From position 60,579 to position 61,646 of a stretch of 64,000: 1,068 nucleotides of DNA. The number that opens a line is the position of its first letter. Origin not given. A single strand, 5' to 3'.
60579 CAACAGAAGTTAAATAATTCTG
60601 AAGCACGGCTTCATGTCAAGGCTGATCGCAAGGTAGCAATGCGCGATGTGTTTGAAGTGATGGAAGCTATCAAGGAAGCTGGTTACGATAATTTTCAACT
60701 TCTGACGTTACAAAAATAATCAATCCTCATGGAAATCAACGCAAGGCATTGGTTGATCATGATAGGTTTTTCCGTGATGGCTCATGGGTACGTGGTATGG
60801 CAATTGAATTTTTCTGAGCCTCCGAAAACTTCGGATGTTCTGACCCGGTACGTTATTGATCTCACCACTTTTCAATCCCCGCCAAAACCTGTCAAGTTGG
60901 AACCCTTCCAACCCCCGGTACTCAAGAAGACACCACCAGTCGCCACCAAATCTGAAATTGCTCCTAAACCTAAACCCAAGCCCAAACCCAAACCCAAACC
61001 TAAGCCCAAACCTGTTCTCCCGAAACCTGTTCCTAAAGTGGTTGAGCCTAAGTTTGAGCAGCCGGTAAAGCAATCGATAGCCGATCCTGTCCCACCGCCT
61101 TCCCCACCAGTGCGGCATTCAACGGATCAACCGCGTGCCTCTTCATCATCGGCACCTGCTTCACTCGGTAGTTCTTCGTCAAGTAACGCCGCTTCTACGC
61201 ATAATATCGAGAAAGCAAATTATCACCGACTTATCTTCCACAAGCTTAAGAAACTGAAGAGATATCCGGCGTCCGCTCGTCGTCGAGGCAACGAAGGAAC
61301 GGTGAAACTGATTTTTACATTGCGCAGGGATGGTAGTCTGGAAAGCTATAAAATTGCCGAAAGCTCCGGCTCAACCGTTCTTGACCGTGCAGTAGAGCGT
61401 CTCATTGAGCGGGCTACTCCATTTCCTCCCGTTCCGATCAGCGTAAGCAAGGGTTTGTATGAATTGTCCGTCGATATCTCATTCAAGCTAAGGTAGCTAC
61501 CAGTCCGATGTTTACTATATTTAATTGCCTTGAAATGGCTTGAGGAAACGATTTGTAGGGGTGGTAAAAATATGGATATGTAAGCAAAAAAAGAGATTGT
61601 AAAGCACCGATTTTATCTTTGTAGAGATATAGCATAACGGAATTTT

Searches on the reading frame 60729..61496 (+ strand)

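Call 67: search_protein_families(library=pfam, proteins=[window:60729-61496:+], max_evalue=0.001)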
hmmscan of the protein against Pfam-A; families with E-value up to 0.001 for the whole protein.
window:60729-61496:+ (255 aa): 2 families
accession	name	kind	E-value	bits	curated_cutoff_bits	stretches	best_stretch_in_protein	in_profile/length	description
PF03544.19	TonB_C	-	3.6e-16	59.8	24.6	1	177-254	3-79/79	Gram-negative bacterial TonB protein C-terminal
PF13103.11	TonB_2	-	1.1e-11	45.2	22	1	186-241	22-76/85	TonB C terminal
